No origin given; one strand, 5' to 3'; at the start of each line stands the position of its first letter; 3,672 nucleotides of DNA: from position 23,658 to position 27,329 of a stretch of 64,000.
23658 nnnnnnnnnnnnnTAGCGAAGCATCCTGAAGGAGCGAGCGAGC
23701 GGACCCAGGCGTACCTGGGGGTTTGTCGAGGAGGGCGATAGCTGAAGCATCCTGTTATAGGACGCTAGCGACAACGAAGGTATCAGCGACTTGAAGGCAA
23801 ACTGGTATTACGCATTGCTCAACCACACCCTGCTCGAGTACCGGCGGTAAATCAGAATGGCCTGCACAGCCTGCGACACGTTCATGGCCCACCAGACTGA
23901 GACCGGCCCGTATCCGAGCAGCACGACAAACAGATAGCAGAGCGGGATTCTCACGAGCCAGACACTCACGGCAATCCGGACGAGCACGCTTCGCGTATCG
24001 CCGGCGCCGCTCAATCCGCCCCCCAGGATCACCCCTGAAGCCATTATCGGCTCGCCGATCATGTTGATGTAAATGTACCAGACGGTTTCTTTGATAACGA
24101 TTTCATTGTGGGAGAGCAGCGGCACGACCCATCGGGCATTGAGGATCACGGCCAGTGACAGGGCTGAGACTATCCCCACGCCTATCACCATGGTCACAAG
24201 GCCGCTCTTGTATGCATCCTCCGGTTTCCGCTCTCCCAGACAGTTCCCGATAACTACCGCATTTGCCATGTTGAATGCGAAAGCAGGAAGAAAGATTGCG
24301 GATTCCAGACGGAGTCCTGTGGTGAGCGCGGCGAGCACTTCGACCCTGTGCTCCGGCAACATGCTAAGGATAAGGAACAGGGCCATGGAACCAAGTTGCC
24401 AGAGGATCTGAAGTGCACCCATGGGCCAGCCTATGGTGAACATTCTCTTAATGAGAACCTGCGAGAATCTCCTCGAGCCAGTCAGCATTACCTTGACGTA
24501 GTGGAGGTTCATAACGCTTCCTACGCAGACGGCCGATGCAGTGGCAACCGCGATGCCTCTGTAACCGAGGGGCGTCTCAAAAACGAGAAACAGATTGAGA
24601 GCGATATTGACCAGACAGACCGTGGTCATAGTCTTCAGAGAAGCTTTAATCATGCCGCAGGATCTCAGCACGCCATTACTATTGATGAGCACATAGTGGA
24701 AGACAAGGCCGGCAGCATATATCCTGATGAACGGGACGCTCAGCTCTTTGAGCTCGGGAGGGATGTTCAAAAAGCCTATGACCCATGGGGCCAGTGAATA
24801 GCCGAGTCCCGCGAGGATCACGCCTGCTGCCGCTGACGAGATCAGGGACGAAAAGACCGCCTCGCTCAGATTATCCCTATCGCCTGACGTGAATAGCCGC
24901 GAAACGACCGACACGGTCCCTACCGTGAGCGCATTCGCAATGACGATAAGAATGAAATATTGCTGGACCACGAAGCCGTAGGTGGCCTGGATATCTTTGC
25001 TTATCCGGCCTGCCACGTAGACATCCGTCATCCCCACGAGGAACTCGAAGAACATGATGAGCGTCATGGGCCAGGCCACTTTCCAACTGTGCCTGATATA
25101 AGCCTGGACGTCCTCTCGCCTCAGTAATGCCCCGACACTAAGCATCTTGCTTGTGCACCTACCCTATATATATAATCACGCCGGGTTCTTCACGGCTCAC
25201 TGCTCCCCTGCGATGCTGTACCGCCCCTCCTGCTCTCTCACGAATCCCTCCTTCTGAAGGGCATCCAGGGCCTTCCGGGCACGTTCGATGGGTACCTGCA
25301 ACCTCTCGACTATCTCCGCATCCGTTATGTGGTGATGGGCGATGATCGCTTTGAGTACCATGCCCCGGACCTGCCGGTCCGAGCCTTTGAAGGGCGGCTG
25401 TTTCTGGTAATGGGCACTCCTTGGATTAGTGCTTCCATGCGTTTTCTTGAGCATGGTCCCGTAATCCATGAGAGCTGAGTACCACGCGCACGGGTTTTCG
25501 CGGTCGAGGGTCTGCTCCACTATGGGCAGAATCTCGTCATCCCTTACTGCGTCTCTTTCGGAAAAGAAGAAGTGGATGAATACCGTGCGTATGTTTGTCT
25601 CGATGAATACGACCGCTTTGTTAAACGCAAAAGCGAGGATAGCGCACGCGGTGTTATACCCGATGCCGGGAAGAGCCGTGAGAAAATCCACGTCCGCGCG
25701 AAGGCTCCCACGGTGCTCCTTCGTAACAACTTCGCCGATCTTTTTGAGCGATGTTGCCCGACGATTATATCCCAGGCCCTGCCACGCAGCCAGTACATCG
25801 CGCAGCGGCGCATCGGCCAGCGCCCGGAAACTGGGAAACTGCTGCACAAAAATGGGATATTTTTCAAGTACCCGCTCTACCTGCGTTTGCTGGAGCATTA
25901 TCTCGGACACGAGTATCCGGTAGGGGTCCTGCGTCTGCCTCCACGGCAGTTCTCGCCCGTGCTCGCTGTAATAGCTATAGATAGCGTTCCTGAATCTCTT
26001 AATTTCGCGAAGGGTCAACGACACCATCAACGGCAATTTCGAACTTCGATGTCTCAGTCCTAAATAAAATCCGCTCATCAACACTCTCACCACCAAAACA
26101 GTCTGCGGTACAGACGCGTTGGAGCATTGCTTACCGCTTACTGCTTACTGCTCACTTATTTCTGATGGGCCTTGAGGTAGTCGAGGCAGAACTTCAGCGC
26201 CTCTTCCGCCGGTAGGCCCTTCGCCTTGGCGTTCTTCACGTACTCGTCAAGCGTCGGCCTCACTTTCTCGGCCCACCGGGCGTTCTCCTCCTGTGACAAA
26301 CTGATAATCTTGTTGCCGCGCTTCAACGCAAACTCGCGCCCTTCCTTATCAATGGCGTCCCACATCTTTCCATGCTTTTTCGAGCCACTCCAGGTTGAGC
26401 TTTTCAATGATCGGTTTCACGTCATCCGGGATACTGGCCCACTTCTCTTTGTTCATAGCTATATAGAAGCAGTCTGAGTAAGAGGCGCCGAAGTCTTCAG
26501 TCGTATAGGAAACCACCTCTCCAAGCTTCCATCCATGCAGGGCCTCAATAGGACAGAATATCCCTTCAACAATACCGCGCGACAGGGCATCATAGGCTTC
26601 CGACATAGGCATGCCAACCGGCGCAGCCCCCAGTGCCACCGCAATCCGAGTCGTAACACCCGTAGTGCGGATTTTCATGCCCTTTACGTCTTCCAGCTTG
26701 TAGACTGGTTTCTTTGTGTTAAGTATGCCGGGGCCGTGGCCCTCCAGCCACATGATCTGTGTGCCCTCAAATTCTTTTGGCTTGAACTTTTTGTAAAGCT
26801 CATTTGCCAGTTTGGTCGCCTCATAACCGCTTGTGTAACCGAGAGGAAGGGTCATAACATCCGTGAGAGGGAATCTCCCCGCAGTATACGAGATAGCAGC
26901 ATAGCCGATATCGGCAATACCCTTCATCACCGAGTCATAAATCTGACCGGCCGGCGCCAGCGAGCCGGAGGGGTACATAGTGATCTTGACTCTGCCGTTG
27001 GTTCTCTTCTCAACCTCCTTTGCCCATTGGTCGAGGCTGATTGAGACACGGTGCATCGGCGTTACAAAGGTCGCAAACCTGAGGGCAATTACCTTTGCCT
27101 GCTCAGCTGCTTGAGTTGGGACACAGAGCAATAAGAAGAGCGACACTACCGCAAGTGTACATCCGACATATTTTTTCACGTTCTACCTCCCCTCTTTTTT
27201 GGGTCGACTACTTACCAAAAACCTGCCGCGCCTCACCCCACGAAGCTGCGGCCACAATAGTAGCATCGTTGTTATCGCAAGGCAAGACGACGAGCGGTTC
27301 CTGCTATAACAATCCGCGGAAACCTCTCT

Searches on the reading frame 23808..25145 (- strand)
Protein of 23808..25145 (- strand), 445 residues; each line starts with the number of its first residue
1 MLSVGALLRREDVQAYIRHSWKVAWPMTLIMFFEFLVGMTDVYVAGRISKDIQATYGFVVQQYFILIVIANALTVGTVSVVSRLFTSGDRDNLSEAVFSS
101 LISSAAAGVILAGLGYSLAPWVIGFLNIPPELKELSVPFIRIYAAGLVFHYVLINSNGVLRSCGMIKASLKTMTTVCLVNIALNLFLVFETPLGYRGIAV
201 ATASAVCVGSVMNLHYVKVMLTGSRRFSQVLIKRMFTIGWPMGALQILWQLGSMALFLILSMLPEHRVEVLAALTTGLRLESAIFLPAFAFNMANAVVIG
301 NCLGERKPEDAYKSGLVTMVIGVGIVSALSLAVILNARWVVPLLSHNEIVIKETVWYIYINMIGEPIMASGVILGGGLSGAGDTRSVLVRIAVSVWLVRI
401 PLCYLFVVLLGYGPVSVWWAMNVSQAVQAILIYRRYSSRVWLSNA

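Call 10: search_protein_families(library=pfam, proteins=[window:23808-25145:-], max_evalue=0.0001)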
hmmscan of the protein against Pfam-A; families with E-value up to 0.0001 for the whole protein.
window:23808-25145:- (445 aa): 1 family
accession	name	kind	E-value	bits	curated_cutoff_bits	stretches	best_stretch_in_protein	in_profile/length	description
PF01554.23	MatE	-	1.6e-41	142.1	24.9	2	241-405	1-161/161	MatE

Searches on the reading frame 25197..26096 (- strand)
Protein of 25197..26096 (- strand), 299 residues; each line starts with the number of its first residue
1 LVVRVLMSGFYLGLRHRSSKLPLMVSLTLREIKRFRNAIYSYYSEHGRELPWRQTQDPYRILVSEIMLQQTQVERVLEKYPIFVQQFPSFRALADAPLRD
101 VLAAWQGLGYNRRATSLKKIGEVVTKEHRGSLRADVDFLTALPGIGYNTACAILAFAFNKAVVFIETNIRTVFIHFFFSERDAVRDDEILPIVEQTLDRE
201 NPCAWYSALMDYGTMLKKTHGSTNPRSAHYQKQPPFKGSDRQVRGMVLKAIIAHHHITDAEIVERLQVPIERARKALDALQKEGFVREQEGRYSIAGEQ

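Call 11: search_protein_families(library=pfam, proteins=[window:25197-26096:-], max_evalue=0.0001)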
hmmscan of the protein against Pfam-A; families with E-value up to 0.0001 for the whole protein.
window:25197-26096:- (299 aa): 2 families
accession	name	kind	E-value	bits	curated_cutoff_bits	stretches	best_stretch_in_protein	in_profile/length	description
PF00730.31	HhH-GPD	-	5.9e-14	52.8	26.2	1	63-182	1-92/108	HhH-GPD superfamily base excision DNA repair protein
PF16365.12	EutK_C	-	5.3e-05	23.6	27.5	0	253-293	9-51/52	Ethanolamine utilization protein EutK C-terminus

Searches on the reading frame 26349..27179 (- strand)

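Call 11: search_protein_families(library=pfam, proteins=[window:26349-27179:-], max_evalue=0.0001)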
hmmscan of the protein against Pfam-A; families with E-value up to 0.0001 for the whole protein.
window:26349-27179:- (276 aa): 1 family
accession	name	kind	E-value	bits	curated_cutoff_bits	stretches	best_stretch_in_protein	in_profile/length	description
PF03480.18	DctP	-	1.6e-40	139.7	23.4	1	35-265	1-234/286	Bacterial extracellular solute-binding protein, family 7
